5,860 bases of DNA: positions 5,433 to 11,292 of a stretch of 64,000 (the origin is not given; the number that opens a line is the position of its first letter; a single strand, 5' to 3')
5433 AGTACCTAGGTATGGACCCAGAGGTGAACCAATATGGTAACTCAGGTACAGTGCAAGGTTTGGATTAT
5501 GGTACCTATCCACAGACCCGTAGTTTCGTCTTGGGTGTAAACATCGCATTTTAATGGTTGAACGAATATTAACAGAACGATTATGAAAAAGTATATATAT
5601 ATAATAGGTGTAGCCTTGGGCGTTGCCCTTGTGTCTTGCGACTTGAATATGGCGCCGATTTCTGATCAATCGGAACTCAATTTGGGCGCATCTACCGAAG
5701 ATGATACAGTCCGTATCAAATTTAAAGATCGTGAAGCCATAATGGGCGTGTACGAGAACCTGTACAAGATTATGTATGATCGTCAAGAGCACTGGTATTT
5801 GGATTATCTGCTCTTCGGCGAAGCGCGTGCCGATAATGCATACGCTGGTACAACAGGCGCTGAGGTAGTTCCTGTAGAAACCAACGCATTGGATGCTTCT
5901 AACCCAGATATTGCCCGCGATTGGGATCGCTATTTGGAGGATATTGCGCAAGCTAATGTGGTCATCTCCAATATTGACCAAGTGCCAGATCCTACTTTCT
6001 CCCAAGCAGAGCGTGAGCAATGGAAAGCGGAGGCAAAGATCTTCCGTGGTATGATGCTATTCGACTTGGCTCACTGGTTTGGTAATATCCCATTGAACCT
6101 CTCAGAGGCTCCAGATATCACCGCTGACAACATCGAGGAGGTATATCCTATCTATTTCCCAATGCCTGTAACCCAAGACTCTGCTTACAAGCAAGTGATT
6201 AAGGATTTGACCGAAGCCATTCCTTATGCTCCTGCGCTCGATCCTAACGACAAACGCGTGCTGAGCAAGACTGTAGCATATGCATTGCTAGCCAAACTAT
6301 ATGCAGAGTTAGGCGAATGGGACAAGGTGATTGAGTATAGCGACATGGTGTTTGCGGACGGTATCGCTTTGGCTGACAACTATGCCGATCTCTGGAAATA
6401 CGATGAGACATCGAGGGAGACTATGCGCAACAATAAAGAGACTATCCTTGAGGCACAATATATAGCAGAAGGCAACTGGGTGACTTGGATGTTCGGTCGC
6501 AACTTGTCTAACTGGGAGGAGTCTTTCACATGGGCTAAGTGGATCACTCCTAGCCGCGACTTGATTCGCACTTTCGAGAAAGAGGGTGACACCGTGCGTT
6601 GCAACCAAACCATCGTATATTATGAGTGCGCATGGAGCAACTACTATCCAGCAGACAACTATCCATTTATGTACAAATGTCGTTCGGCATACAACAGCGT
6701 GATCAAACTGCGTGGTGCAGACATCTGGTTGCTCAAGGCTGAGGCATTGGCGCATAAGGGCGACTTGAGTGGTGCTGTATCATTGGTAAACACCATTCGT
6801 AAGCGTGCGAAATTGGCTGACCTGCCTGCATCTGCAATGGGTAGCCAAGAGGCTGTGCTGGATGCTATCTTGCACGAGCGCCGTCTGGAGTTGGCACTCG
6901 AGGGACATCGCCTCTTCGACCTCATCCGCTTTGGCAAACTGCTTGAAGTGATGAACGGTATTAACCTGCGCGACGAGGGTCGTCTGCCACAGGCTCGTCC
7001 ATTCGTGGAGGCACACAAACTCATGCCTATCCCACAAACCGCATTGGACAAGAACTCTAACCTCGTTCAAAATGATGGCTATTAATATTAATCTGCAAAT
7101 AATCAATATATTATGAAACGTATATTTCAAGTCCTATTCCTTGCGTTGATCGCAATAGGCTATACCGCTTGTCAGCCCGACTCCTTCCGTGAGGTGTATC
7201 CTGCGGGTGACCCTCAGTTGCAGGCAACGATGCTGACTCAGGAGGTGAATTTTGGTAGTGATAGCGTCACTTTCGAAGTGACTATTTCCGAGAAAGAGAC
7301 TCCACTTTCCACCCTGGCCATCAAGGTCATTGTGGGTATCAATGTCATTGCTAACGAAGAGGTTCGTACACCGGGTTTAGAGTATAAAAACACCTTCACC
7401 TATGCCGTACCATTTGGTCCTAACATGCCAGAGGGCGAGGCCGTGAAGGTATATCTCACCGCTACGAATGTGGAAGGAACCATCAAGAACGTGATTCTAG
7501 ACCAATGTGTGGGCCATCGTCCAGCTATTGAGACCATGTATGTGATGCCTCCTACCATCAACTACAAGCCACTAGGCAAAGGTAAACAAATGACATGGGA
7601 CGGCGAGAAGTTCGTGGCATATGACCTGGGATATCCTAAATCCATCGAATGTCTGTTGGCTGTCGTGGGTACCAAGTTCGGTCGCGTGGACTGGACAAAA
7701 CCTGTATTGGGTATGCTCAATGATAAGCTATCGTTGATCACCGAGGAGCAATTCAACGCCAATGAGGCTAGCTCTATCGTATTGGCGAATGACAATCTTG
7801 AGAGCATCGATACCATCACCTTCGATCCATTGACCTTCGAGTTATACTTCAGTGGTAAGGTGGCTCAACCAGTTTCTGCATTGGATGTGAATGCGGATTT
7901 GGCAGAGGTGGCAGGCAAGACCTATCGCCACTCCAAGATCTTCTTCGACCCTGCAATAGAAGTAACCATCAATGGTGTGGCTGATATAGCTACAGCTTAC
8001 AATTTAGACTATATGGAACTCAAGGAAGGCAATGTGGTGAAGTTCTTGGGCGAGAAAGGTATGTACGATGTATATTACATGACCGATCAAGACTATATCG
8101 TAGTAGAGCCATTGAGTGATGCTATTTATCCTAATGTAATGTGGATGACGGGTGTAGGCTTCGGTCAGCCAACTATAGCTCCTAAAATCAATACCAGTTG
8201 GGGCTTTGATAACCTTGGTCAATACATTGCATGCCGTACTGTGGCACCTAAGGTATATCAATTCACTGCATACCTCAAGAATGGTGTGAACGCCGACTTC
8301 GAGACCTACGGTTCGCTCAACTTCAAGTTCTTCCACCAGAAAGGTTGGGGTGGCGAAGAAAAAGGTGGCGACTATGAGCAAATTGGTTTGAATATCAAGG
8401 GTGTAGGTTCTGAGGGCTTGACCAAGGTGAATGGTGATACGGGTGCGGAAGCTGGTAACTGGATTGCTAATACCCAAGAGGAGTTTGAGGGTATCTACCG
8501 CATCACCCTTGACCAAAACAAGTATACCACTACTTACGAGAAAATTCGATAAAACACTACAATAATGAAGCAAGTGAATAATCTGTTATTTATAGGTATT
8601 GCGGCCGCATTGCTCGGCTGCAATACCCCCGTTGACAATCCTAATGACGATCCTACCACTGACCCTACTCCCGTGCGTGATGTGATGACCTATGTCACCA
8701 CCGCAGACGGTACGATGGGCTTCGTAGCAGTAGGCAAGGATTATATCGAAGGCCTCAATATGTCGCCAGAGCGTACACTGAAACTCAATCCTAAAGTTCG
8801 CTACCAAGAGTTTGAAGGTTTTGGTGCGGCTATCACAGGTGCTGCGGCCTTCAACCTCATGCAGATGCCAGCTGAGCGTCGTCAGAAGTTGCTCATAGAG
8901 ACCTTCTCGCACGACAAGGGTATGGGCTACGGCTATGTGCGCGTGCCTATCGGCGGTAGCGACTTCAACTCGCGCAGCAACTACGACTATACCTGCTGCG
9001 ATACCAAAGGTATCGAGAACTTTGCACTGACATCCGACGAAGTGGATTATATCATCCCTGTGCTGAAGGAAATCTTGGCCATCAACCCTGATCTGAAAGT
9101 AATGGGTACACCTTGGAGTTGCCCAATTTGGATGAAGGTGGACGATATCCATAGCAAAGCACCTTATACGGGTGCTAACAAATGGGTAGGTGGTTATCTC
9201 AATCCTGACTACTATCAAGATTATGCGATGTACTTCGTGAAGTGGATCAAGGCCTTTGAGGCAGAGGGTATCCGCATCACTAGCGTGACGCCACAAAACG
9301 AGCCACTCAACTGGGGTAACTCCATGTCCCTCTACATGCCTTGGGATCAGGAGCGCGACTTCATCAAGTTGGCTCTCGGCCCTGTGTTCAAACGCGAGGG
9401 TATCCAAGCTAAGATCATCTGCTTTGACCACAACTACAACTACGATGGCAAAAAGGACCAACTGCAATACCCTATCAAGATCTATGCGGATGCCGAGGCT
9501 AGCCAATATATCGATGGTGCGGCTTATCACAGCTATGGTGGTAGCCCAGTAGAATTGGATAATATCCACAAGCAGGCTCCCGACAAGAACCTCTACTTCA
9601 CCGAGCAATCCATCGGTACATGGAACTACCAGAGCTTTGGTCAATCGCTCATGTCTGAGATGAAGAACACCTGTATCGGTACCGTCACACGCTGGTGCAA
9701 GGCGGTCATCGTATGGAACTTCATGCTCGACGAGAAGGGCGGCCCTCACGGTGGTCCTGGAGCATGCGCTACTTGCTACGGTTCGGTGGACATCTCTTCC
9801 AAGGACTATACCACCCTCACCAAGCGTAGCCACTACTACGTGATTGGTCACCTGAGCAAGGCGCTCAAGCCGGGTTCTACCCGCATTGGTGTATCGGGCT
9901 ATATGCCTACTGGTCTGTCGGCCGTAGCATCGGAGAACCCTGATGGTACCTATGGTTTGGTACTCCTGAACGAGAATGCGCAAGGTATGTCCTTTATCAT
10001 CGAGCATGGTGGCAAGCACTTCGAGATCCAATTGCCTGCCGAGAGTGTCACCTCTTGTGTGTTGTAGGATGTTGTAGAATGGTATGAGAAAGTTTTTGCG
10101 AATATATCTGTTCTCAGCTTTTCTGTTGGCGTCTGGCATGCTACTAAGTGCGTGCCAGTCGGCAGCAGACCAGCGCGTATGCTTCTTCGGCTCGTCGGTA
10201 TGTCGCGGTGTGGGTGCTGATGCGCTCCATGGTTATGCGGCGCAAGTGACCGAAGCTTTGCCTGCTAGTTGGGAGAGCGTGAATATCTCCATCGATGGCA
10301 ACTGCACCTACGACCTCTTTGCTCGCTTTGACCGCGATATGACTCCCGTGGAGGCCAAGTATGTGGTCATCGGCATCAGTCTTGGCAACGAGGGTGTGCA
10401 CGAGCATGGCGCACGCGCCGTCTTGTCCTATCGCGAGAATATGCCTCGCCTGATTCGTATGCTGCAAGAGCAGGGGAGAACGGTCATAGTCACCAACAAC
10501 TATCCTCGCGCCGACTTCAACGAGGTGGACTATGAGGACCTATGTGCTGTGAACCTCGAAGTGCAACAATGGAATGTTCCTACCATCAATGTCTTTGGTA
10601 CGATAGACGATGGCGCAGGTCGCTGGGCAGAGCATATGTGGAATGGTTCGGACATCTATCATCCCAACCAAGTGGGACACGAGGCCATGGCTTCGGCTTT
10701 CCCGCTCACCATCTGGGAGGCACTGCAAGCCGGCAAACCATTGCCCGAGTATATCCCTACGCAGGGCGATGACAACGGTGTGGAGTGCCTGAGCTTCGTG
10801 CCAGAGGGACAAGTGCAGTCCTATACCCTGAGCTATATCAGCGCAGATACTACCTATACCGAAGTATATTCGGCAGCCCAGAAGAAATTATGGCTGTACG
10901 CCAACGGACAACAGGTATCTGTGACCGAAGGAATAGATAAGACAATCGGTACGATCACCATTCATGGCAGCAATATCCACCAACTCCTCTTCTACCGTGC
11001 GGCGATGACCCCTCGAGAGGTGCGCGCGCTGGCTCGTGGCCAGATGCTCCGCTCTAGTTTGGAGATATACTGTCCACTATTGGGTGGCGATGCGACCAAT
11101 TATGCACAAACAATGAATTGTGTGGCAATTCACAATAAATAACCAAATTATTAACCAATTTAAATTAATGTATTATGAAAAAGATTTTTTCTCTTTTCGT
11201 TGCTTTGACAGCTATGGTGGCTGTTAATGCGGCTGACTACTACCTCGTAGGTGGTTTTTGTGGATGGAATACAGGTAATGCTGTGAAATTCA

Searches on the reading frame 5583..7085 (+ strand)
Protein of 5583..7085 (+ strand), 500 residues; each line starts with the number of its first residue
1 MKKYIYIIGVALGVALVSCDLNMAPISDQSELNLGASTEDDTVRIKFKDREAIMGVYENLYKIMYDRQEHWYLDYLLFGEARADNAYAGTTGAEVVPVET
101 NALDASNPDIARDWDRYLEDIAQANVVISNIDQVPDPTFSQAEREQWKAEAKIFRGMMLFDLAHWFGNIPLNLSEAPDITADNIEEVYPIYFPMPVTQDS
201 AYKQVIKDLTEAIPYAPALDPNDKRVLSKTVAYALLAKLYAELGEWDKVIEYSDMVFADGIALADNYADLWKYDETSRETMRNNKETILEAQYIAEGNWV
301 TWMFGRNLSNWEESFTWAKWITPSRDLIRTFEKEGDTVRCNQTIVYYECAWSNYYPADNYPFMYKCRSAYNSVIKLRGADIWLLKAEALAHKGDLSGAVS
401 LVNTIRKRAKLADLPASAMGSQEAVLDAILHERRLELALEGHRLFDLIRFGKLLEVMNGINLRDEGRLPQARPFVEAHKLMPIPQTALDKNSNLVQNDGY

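Call 25: search_protein_families(library=pfam, proteins=[window:5583-7085:+], max_evalue=0.001)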
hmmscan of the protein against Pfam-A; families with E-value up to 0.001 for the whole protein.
window:5583-7085:+ (500 aa): 2 families
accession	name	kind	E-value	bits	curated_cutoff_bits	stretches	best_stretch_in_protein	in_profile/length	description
PF07980.17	SusD_RagB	-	1.3e-34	120.7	23.1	1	373-500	156-297/297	SusD family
PF14322.12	SusD-like_3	-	5.8e-15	56.5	27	1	59-240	24-190/191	Starch-binding associating with outer membrane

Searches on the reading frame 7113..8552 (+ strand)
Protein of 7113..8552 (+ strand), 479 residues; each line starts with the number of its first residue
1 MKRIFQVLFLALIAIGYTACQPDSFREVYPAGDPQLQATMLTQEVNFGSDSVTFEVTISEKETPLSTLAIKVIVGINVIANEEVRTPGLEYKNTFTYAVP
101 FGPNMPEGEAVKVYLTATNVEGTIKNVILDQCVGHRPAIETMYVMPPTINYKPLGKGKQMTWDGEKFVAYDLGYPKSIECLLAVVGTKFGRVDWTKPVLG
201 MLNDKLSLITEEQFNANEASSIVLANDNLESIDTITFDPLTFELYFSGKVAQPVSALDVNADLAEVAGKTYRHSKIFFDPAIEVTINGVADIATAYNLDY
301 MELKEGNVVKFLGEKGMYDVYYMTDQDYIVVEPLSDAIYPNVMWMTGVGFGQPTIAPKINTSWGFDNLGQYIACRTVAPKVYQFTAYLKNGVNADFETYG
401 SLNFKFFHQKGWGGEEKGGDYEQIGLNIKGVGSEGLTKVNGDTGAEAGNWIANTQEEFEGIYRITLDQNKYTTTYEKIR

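Call 25: search_protein_families(library=pfam, proteins=[window:7113-8552:+], max_evalue=0.001)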
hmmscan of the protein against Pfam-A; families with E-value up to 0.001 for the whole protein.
window:7113-8552:+ (479 aa): 2 families
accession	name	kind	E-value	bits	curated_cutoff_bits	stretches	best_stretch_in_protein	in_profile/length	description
PF17165.9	DUF5121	-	8.4e-09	36.4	23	1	343-467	6-118/120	Domain of unknown function (DUF5121)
PF16408.10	DUF5016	-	1.5e-05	25.6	31.2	1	4-116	5-111/120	Domain of unknown function (DUF5016)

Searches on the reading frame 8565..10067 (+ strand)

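Call 25: search_protein_families(library=pfam, proteins=[window:8565-10067:+], max_evalue=0.001)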
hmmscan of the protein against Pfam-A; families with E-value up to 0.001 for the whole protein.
window:8565-10067:+ (500 aa): 3 families
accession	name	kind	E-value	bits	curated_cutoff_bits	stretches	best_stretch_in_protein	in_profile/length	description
PF02055.22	Glyco_hydro_30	-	6.2e-44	150.9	23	1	84-432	2-346/348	Glycosyl hydrolase family 30 TIM-barrel domain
PF17189.10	Glyco_hydro_30C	-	6.5e-13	49.1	22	1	437-497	1-64/65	Glycosyl hydrolase family 30 beta sandwich domain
PF02057.21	Glyco_hydro_59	-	6.2e-11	42.6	27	1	83-369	1-240/294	Glycosyl hydrolase family 59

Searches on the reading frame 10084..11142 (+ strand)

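Call 25: search_protein_families(library=pfam, proteins=[window:10084-11142:+], max_evalue=0.001)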
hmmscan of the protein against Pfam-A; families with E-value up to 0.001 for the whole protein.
window:10084-11142:+ (352 aa): 2 families
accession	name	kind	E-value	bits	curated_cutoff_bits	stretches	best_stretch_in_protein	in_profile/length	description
PF13472.12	Lipase_GDSL_2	-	3.4e-12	47.7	32.9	1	34-201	1-178/178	GDSL-like Lipase/Acylhydrolase family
PF10334.16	BRE4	-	0.00059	20.2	25.7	0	125-227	59-157/228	Brefeldin A-sensitivity protein 4-like domain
